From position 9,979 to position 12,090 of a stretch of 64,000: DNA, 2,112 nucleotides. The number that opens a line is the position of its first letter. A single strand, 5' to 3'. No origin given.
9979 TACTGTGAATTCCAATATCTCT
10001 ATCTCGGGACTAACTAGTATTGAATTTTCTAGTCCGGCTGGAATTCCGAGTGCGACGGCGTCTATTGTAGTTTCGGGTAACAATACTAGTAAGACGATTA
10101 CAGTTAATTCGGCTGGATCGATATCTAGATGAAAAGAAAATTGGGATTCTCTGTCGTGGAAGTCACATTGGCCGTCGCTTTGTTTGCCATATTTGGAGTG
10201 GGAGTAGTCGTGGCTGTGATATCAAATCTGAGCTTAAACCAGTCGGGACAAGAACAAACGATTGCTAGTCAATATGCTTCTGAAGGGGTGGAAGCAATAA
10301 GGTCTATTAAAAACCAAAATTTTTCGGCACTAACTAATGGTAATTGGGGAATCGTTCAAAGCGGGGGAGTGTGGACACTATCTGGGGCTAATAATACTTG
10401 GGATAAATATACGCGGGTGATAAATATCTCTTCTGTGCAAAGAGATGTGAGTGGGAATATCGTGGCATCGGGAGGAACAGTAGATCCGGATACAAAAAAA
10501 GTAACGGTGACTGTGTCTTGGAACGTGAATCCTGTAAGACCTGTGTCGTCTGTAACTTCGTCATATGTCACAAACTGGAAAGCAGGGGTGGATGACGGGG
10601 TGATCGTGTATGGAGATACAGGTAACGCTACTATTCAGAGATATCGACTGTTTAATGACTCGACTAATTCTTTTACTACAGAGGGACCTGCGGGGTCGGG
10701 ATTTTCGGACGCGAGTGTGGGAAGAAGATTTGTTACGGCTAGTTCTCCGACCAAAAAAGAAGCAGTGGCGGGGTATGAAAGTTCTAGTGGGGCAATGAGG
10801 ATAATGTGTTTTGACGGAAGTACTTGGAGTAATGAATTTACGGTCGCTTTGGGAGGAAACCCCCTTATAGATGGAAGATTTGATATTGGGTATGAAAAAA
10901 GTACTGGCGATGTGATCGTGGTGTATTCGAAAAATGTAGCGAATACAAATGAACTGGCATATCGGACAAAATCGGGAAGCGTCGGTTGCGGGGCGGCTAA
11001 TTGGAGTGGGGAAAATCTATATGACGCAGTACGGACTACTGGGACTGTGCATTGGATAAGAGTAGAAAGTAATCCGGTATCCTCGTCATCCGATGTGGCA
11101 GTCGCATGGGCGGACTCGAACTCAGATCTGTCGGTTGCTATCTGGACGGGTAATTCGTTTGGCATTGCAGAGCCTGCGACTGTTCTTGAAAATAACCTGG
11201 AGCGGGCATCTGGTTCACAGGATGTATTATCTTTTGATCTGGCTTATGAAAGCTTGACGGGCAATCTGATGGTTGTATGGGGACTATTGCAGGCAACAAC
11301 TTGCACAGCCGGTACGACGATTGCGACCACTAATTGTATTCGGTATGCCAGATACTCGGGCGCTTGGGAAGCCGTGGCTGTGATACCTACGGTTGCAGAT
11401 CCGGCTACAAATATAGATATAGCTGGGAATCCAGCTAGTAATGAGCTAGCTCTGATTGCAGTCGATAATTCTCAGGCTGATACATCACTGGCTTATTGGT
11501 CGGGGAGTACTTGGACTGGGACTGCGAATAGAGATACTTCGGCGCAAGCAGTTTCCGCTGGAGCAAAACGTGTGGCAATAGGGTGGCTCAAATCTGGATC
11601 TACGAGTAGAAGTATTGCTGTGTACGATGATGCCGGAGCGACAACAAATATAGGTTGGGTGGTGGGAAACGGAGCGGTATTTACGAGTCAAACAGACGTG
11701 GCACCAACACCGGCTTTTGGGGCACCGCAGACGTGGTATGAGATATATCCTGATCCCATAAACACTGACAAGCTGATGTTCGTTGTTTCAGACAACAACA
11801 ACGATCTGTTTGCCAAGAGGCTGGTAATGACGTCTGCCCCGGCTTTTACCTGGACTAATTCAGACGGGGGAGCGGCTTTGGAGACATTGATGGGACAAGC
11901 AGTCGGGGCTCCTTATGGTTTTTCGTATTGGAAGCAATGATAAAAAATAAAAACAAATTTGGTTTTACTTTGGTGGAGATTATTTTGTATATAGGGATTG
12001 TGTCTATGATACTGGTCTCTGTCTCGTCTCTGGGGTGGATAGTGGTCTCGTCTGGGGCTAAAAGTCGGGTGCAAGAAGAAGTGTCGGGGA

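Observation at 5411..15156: Type IV pilus locus headed by a PAS histidine kinase and CheY-like regulator, with oversized minor pilins and a PT-linker protein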

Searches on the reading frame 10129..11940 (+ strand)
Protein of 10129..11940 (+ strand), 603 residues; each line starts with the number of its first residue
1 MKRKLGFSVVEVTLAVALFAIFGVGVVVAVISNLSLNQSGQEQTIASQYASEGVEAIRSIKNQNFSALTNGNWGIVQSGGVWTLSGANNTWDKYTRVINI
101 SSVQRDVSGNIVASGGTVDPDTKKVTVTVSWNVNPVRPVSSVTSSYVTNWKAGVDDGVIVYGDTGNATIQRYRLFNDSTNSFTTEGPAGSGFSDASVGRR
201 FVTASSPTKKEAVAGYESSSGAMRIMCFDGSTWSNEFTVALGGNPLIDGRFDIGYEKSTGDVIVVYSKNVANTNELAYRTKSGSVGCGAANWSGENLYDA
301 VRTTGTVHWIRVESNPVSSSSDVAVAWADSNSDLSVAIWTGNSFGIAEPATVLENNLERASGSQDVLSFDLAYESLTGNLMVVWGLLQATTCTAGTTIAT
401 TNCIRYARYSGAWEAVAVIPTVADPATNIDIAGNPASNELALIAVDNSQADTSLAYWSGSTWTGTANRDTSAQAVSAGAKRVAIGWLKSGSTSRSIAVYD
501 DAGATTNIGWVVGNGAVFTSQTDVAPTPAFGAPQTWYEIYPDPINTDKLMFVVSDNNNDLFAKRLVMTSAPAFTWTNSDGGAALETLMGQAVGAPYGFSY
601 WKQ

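Call 3: search_protein_families(library=pfam, proteins=[window:10129-11940:+], max_evalue=0.1)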
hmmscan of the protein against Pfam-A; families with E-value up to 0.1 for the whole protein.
window:10129-11940:+ (603 aa): 1 family
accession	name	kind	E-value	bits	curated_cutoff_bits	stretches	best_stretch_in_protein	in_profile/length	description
PF07963.17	N_methyl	-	0.021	14.9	21.2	1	1-26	1-26/27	Prokaryotic N-terminal methylation motif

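Call 4: search_protein_families(library=ncbifam, proteins=[window:10129-11940:+], max_evalue=0.1)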
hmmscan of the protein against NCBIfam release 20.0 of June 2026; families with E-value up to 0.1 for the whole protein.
window:10129-11940:+ (603 aa): 2 families
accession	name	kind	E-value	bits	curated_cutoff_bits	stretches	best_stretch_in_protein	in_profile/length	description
TIGR02523.1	type_IV_pilV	equivalog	0.00028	21.4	52.2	1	5-131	2-138/139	type IV pilus modification protein PilV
TIGR02848.1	spore_III_AC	equivalog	0.094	13.2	56.65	0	18-43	6-30/64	stage III sporulation protein AC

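Call 7: find_homologous_proteins(query=window:10129-11940:+)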
Query window:10129-11940:+ (603 aa): 145 proteins with E <= 0.001 among 8000 candidates; the best 120 are listed.
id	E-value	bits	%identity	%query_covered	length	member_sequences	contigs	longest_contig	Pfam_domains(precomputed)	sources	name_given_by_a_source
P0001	0.0e+0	1323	100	100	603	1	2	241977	-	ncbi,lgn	-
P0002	2.5e-239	814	62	100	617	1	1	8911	-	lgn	-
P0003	2.4e-232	791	61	100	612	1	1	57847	-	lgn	-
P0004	8.1e-228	776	59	100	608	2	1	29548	-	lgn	-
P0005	7.5e-227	773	60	99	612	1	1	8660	-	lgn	-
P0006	2.9e-221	754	59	99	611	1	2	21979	-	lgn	-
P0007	1.5e-220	752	58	100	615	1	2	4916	-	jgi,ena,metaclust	metaclust:\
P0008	2.7e-219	748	57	100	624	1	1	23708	-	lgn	-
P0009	1.9e-218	745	59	100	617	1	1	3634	-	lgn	-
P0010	2.1e-218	745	58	100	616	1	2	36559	-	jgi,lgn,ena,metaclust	metaclust:\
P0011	1.3e-216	739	56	99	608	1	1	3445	-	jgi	jgi:type II secretory pathway pseudopilin PulG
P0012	8.6e-216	736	57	99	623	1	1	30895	-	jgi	jgi:hypothetical protein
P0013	6.6e-214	730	55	100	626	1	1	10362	-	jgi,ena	-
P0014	9.1e-214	730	57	99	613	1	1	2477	-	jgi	jgi:type II secretory pathway pseudopilin PulG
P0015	1.2e-212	726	56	100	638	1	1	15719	-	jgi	jgi:hypothetical protein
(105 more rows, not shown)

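Call 10: find_encoding_contigs(protein=P0001, flank=10000, max_places=3)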
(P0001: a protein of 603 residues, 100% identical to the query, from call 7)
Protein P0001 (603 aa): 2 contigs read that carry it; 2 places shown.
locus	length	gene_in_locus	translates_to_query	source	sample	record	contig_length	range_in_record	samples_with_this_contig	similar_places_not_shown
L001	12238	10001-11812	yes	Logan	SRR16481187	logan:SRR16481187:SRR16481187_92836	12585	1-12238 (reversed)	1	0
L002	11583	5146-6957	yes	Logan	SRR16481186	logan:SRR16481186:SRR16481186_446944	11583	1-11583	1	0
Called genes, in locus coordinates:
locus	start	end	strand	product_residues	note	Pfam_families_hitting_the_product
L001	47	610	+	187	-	-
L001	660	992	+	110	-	-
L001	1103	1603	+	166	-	PF06983:3-dmu-9_3-mt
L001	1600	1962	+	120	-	PF09966:DUF2200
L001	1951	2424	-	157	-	PF03073:TspO_MBR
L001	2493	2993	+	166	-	PF08922:DUF1905 (weak), PF13376:OmdA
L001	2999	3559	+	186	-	-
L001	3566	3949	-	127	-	PF07883:Cupin_2, PF02311:AraC_binding (weak)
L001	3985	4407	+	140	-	PF08818:DUF1801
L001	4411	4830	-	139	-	PF08570:DUF1761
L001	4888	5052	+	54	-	-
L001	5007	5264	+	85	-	-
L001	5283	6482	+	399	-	PF00989:PAS, PF08448:PAS_4, PF13426:PAS_9, PF00512:HisKA, PF02518:HATPase_c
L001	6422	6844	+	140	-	PF00072:Response_reg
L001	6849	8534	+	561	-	PF05157:MshEN, PF00437:T2SSE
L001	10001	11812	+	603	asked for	-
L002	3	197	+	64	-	?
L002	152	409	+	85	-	-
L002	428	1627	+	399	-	PF00989:PAS, PF08448:PAS_4, PF13426:PAS_9, PF00512:HisKA, PF02518:HATPase_c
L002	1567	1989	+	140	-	PF00072:Response_reg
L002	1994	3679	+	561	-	PF05157:MshEN, PF00437:T2SSE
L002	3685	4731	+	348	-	PF00482:T2SSF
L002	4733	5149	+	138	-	-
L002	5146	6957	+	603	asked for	-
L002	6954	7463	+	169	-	-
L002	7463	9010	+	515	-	-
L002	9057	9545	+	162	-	PF07963:N_methyl (weak)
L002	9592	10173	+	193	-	-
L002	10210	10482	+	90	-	PF02583:Trns_repr_metal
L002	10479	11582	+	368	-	?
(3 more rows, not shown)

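Call 15: find_related_loci(query=A2, collection=genome_contigs, flank=10000)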
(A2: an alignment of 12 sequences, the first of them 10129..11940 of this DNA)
Query A2 (603 aa) in genome_contigs; peptide patterns used: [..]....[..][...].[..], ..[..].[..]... (x = any residue, [..] = any of these).
95 stretches matched a pattern; 29 encode a relative of the query (tblastn E <= 1e-3); 29 distinct loci.
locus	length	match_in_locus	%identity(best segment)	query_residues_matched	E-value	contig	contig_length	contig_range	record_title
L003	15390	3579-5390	54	1-602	0e+0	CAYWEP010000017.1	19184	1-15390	MAG TPA_asm: uncultured Gammaproteobacteria bacterium isolate SRP269290_co3_1003 genome assembly, contig: NODE_2950_leng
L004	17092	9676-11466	55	1-602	0e+0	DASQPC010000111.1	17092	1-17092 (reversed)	MAG TPA_asm: Candidatus Methylomirabilota bacterium isolate SMAG_U10819 k141_218075, whole genome shotgun sequence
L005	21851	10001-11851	56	1-602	0e+0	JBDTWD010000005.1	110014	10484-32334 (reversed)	MAG: Candidatus Woesebacteria bacterium isolate cluster3_bin.83 NODE_278_length_110014_cov_13.027965, whole genome shotg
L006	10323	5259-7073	55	2-602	0e+0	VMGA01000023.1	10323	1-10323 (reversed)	MAG: Microgenomates group bacterium Gr01-1014_16 G01um101416_scaffold_2222, whole genome shotgun sequence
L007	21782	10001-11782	46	2-602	9e-161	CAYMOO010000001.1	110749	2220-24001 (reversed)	MAG TPA_asm: uncultured Gammaproteobacteria bacterium isolate SRP278252_co2_62 genome assembly, contig: NODE_238_length_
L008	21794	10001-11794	44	4-603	2e-155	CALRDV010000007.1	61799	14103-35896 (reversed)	MAG: Patescibacteria group bacterium isolate MsH-01oct19-133 genome assembly, contig: MsH-01oct19-C655, whole genome sho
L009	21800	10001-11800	45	1-602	4e-155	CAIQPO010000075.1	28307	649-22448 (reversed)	Candidatus Collierbacteria bacterium isolate LaPlata_bin-3582 genome assembly, contig: bin-3582:75/97, whole genome shot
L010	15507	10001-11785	45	4-603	7e-153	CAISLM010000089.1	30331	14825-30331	Candidatus Collierbacteria bacterium isolate AM-lipid-02-D9_bin-0599 genome assembly, contig: bin-0599:89/98, whole geno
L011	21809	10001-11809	50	1-602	0e+0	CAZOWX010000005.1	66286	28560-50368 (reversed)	MAG TPA_asm: uncultured Pseudomonadales bacterium isolate SRP286056_co2_574 genome assembly, contig: NODE_420_length_662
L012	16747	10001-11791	43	2-603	4e-145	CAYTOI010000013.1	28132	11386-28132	MAG TPA_asm: uncultured Pseudomonadales bacterium isolate SRP278252_co2_194 genome assembly, contig: NODE_3312_length_28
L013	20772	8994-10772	43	6-603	2e-140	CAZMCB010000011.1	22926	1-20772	MAG TPA_asm: uncultured Pseudomonadales bacterium isolate SRP263991_co7_276 genome assembly, contig: NODE_3450_length_22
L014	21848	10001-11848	42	1-602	2e-139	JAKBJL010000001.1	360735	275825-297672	MAG: bacterium isolate DBS2-5.bin62 NODE_3_length_360735_cov_7.981462, whole genome shotgun sequence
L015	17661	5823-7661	42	4-603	3e-135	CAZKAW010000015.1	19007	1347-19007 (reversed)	MAG TPA_asm: uncultured Gammaproteobacteria bacterium isolate binchicken_co38_470 genome assembly, contig: NODE_6083_len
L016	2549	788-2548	42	6-586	9e-142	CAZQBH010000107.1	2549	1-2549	MAG TPA_asm: uncultured Pseudomonadales bacterium isolate SRP170004_co1_119 genome assembly, contig: NODE_72845_length_2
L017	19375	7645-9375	44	1-602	6e-147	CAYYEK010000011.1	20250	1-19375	MAG TPA_asm: uncultured Candidatus Saccharibacteria bacterium isolate SRP192515_co1_7 genome assembly, contig: NODE_2455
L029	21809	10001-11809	44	4-602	9e-141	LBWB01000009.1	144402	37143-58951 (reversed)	MAG: Candidatus Woesebacteria bacterium GW2011_GWB1_39_12 UT24_C0009, whole genome shotgun sequence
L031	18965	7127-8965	42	3-602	1e-125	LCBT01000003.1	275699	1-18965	MAG: Candidatus Daviesbacteria bacterium GW2011_GWA1_41_61 UU73_C0003, whole genome shotgun sequence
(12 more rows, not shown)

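Call 22: predict_structure(alignment_id=A1)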
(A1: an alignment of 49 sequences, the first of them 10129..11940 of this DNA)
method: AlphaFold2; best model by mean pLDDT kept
length: 603 residues; sequences in the alignment: 49
mean_pLDDT: 90.3   pTM: 0.79
mean pLDDT of the five models: 90.3, 89.7, 89.0, 88.6, 87.9
residues with pLDDT >= 90: 421; 70-90: 144; 50-70: 35; < 50: 3
segments of 3 or more residues with pLDDT < 50: 1-3
pLDDT, mean of each block of 10 residues (from residue 1): 52 69 70 77 93 95 93 94 95 96 81 86 96 85 92 79 87 94 90 83 94 94 94 93 88 97 92 79 93 94 91 96 97 96 92 92 91 98 87 74 91 93 90 98 92 96 92 92 97 97 83 97 93 95 95 96 96 95 94 95 88
secondary structure, 60 per line:
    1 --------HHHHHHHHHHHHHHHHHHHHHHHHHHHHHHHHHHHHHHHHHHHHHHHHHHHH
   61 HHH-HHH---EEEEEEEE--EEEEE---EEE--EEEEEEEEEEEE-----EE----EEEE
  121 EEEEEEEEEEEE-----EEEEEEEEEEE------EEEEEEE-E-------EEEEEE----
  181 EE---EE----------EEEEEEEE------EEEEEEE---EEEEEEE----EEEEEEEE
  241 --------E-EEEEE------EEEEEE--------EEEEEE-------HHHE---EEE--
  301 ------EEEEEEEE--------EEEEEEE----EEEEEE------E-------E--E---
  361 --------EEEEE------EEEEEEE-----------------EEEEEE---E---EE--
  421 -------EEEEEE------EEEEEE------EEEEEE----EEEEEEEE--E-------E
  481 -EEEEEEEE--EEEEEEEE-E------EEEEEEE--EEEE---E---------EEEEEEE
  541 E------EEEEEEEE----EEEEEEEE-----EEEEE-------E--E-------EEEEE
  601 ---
elements in order: H9-63 E71-78 E81-85 E89-91 E94-105 E117-132 E138-148 E155-161 E171-176 E198-205 E212-218 E222-228 E233-240 E251-255 E262-267 E276-281 E296-298 E307-314 E323-329 E334-339 E369-373 E380-386 E404-409 E428-433 E440-445 E452-457 E462-469 E482-489 E492-499 E508-514 E517-520 E534-541 E548-555 E560-567 E573-577 E596-600

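Call 25: fold_search(model_id=the predicted structure, library=pdb)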
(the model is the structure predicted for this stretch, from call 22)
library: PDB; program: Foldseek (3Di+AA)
matches with E <= 10: 1156; with E <= 0.001: 406
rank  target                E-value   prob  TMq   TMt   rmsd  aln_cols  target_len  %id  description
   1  6rfz                  7.3e-10  1.00  0.41  0.66   6.0       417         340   13  Photorhabdus laumondii lectin PLL2 in complex with D-glucose (released 2020-07-01)
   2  6rgr                  9.9e-10  1.00  0.40  0.65   6.2       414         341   12  Photorhabdus asymbiotica lectin PHL in complex with L-rhamnose (released 2020-07-01)
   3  6gxr                  3.1e-09  1.00  0.42  0.64   6.1       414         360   12  Crystal structure of BP39L lectin from Burkholderia pseudomallei at 1.7 A resolution (released 2019-12-04)
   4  6t96                  3.4e-09  1.00  0.41  0.65   6.5       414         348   13  Photorhabdus laumondii subsp. laumondii lectin PLL3 (released 2019-12-25)
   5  6flu_A                5.6e-09  1.00  0.40  0.64   6.2       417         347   13  Photorhabdus asymbiotica lectin (PHL) in complex with synthetic C-fucoside (released 2019-02-06)
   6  6fhx_A                6.5e-09  1.00  0.39  0.62   7.4       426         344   13  Photorhabdus asymbiotica lectin (PHL) in complex with synthetic C-fucoside (released 2019-01-30)
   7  8q81                  1.1e-08  1.00  0.39  0.63   7.4       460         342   12  Photorhabdus laumondii lectin PLL3 in complex with alpha-methyl-fucoside (released 2025-03-05)
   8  7esk_A                2.0e-08  1.00  0.30  0.40  18.3       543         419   10  Crystal structure of a L-rhamnose-alpha-1,4-D-glucuronate lyase from Fusarium oxysporum 12S, Ligand free form (released 2021-08-04)
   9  8q83_A                3.3e-08  1.00  0.41  0.65   6.0       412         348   12  Photorhabdus laumondii lectin PLL5 in complex with alpha-methyl-fucoside (released 2025-03-05)
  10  9n6z_LQ               3.7e-08  1.00  0.21  0.17  21.9       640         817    8  SSU processome maturation and disassembly, State D (released 2025-11-05)
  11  8t1z                  4.5e-08  1.00  0.29  0.34  18.4       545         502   10  Crystal Structure of Porphyromonas gingivalis Sialidase (PG_0352) Bound to Neu5Ac (NANA) (released 2023-10-04)
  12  9n74_LQ               5.2e-08  1.00  0.22  0.17  22.8       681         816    7  SSU processome maturation and disassembly, State H (released 2025-10-29)
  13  8q83_D                6.1e-08  1.00  0.40  0.64   6.3       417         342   12  Photorhabdus laumondii lectin PLL5 in complex with alpha-methyl-fucoside (released 2025-03-05)
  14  9n6v_LQ               7.8e-08  1.00  0.22  0.16  21.7       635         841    8  SSU processome maturation and disassembly, State A (released 2025-11-05)
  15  7c3e_A                1.0e-07  1.00  0.30  0.45   7.9       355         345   10  Crystal structure of R97A/R150A/R203A mutant of AofleA from Arthrobotrys oligospora (released 2020-07-29)
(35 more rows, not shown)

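Call 41: search_protein_families(library=pfam, proteins=[L007:12725-13951:+, L008:12695-13909:+, L029:12799-13878:+, L005:13318-14403:+, L015:9146-10201:+, L031:10770-11858:+], max_evalue=0.1)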
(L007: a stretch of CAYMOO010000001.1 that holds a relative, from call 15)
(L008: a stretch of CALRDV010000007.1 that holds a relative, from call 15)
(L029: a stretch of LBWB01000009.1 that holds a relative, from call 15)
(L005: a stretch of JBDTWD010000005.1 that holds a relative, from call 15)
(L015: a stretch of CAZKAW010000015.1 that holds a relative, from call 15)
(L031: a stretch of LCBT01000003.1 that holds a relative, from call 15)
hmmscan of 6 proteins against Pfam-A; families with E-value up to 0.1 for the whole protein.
L007:12725-13951:+ (408 aa): 2 families
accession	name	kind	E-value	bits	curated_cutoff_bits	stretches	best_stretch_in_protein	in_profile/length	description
PF13399.11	LytR_C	-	5.1e-10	40.6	22.2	1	320-407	2-83/86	LytR cell envelope-related transcriptional attenuator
PF03698.18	UPF0180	-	0.056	14.1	25.4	0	335-355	10-31/77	Uncharacterised protein family (UPF0180)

L008:12695-13909:+ (404 aa): 1 family
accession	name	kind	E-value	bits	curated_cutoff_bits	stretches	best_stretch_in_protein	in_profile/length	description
PF13399.11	LytR_C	-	7.9e-08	33.6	22.2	1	316-401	2-84/86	LytR cell envelope-related transcriptional attenuator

L029:12799-13878:+ (359 aa): 2 families
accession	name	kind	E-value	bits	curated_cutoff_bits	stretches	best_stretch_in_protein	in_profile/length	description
PF13399.11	LytR_C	-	1.6e-07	32.6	22.2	1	268-356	2-84/86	LytR cell envelope-related transcriptional attenuator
PF13800.11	Sigma_reg_N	-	0.0062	17.2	26.3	0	203-245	11-54/91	Sigma factor regulator N-terminal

L005:13318-14403:+ (361 aa): 2 families
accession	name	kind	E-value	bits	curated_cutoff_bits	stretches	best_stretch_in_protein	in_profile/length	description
PF13399.11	LytR_C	-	0.00027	22.2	22.2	1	274-351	2-75/86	LytR cell envelope-related transcriptional attenuator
PF18834.6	LPD22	-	0.083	13.6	28.6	0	163-195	12-45/97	Large polyvalent protein associated domain 22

L015:9146-10201:+ (351 aa): 2 families
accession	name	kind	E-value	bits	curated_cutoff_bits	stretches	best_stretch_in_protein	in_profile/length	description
PF13399.11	LytR_C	-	9.2e-10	39.8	22.2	1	260-344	2-83/86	LytR cell envelope-related transcriptional attenuator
PF08303.17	tRNA_lig_kinase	-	0.033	14.7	22.7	1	297-344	119-164/168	tRNA ligase kinase domain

L031:10770-11858:+ (362 aa): 1 family
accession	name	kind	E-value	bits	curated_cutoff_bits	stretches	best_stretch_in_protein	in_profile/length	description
PF13399.11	LytR_C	-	3.2e-10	41.2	22.2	1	271-356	1-83/86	LytR cell envelope-related transcriptional attenuator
